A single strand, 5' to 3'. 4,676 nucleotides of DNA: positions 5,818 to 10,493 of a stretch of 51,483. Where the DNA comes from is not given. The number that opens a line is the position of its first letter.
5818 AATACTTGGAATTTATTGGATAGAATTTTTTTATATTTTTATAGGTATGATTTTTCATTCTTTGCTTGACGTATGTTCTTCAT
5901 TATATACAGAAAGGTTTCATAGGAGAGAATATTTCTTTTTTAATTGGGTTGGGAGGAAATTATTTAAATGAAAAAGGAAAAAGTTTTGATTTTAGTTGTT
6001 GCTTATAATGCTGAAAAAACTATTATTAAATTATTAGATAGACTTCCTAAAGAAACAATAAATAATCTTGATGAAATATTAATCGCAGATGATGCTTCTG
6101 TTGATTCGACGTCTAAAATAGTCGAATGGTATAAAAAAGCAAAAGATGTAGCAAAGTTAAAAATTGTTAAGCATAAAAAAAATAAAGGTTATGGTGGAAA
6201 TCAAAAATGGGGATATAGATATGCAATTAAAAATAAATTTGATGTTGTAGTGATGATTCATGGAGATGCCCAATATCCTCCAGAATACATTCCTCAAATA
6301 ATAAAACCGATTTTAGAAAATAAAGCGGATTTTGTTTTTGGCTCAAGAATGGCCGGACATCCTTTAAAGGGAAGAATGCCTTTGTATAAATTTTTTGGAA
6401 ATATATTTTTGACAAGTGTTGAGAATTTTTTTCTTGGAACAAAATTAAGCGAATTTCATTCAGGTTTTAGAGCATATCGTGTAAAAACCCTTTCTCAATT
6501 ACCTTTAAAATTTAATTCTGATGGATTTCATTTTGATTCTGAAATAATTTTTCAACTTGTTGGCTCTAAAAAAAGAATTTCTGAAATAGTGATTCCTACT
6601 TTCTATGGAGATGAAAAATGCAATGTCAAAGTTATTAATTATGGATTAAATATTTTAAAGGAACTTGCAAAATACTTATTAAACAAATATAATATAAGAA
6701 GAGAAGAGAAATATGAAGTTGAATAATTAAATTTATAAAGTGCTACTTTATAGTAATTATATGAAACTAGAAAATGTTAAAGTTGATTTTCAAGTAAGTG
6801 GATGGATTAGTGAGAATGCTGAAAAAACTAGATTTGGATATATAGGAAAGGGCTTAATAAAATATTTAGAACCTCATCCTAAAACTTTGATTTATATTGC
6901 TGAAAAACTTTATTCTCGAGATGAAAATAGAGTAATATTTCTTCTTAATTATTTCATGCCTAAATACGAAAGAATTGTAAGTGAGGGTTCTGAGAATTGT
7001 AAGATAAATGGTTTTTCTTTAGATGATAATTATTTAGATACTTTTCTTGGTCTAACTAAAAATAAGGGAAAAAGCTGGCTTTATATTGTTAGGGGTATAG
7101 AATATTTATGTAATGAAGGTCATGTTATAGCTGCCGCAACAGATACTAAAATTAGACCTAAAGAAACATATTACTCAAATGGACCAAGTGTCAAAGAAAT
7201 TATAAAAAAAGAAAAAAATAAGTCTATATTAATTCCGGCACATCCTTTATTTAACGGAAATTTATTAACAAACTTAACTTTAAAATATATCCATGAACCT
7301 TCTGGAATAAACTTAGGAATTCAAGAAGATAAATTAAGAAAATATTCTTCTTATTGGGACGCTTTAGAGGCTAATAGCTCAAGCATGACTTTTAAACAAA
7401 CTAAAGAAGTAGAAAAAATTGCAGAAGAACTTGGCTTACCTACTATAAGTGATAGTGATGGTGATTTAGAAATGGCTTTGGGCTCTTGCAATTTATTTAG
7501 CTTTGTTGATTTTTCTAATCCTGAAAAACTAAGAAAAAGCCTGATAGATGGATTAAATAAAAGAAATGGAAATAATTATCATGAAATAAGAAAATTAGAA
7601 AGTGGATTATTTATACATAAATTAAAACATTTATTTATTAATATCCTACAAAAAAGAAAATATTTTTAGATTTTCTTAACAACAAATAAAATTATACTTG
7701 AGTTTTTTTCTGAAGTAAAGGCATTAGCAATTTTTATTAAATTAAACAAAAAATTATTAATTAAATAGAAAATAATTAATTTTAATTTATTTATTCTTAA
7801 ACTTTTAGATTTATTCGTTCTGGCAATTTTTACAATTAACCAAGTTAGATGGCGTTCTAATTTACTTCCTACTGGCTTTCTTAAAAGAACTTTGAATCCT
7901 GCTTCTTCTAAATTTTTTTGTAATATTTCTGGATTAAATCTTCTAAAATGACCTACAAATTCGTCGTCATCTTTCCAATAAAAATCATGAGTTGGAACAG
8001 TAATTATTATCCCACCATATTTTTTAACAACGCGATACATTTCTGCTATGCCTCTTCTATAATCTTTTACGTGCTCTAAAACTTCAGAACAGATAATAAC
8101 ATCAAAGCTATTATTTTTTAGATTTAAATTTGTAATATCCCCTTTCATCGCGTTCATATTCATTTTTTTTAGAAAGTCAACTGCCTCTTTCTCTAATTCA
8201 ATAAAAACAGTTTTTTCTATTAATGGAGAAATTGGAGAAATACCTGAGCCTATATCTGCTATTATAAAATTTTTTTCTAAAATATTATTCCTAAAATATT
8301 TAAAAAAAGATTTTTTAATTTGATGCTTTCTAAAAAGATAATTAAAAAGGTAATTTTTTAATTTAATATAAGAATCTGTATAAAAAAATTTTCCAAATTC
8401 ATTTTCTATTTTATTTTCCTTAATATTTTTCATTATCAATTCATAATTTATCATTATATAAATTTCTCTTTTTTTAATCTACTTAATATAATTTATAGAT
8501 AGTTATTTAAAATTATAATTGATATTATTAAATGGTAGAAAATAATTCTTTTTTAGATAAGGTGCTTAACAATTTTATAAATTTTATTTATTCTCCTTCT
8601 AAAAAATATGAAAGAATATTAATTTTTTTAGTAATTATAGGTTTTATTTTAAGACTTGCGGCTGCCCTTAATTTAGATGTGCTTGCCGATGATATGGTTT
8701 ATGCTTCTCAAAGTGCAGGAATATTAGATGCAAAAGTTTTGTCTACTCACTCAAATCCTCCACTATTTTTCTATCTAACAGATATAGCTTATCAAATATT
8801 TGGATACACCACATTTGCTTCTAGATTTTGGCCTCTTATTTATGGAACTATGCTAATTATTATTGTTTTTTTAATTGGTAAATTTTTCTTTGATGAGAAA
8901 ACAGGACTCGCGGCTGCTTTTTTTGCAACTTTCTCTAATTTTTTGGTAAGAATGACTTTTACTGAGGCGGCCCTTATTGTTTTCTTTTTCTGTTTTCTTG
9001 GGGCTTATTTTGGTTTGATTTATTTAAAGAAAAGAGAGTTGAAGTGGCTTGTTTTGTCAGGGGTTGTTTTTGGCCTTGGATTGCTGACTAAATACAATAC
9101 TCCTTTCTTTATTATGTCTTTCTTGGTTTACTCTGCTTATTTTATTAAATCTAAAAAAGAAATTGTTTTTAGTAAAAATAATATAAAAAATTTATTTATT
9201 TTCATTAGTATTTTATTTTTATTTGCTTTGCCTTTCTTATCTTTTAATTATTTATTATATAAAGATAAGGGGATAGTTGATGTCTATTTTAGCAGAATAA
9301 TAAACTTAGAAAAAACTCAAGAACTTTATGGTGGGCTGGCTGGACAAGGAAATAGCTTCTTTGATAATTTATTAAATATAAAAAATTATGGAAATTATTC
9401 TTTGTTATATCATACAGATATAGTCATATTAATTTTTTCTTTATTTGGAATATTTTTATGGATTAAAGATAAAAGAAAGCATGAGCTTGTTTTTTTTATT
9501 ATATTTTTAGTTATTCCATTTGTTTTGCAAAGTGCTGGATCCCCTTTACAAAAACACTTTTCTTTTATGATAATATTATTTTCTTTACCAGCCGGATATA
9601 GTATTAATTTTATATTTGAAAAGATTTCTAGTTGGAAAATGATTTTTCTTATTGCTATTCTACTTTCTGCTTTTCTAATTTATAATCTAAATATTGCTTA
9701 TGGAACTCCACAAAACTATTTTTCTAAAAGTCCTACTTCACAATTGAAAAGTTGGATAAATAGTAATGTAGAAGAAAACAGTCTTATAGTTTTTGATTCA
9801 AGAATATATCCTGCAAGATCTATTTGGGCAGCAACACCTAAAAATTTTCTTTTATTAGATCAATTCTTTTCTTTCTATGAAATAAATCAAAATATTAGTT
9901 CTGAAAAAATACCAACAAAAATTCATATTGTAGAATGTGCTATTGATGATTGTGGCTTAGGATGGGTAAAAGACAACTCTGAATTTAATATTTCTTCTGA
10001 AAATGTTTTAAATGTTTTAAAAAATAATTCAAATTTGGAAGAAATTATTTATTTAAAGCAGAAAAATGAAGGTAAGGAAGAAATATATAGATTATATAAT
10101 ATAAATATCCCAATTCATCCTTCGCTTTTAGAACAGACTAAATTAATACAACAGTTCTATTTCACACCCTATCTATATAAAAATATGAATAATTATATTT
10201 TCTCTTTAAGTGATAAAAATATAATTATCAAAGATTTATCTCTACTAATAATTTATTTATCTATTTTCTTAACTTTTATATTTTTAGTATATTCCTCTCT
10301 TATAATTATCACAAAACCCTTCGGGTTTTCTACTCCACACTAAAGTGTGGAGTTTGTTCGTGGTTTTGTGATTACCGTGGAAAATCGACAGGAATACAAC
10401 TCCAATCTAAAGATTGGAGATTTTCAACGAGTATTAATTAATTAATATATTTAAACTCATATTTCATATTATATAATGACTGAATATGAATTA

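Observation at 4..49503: Nine copies of a modular GC-rich nested-hairpin repeat superfamily with shared termini, a shared linker and covarying stems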

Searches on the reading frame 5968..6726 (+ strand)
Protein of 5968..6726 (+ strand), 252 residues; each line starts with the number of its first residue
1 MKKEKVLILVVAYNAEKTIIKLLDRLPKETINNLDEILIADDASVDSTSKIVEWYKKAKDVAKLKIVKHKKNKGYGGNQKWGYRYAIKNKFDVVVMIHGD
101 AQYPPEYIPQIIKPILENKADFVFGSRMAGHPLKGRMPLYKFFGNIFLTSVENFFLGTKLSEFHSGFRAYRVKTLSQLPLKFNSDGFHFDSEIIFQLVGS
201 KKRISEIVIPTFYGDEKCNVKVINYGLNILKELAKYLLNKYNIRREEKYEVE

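Call 44: search_protein_families(library=pfam, proteins=[window:5968-6726:+], max_evalue=0.00001)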
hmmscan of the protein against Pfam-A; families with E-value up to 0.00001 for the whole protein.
window:5968-6726:+ (252 aa): 1 family
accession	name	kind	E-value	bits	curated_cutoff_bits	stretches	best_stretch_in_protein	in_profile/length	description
PF00535.33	Glycos_transf_2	-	9.3e-24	84.7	23.3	1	8-176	2-165/168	Glycosyl transferase family 2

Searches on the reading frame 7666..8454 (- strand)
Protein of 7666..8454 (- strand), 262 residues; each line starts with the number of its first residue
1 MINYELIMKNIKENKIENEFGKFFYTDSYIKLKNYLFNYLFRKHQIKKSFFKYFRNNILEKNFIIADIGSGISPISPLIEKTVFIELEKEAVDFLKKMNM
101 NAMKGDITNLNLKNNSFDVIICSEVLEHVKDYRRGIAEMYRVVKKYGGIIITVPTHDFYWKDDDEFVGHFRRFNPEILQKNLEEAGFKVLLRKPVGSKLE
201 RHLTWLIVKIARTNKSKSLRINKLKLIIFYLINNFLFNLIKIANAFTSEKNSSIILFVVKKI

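Call 44: search_protein_families(library=pfam, proteins=[window:7666-8454:-], max_evalue=0.00001)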
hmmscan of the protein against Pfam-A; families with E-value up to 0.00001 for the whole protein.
window:7666-8454:- (262 aa): 6 families
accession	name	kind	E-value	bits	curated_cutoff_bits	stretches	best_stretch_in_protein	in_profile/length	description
PF08241.18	Methyltransf_11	-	6e-14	52.9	21.2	1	67-150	2-94/95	Methyltransferase domain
PF13489.12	Methyltransf_23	-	8.7e-11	42.3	27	1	69-190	30-162/164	Methyltransferase domain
PF13649.12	Methyltransf_25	-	2e-09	38.5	27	1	81-147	23-97/97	Methyltransferase domain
PF13847.12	Methyltransf_31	-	6.2e-09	36.1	27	1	89-155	38-113/145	Methyltransferase domain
PF08242.18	Methyltransf_12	-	9.5e-07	29.9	30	1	84-148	25-96/98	Methyltransferase domain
PF01209.24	Ubie_methyltran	-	8.8e-06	25.7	20.1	0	92-152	92-151/233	ubiE/COQ5 methyltransferase family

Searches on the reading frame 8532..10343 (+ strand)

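Call 16: search_protein_families(library=pfam, proteins=[window:8532-10343:+])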
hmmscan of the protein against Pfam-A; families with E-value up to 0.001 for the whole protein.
window:8532-10343:+ (603 aa): 2 families
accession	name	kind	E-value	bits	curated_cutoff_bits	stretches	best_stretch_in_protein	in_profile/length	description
PF13231.12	PMT_2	-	1.2e-19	71.5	26.1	1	75-231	2-154/160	Dolichyl-phosphate-mannose-protein mannosyltransferase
PF02366.24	PMT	-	8.7e-06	25.9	22.7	1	77-240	64-235/245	Dolichyl-phosphate-mannose-protein mannosyltransferase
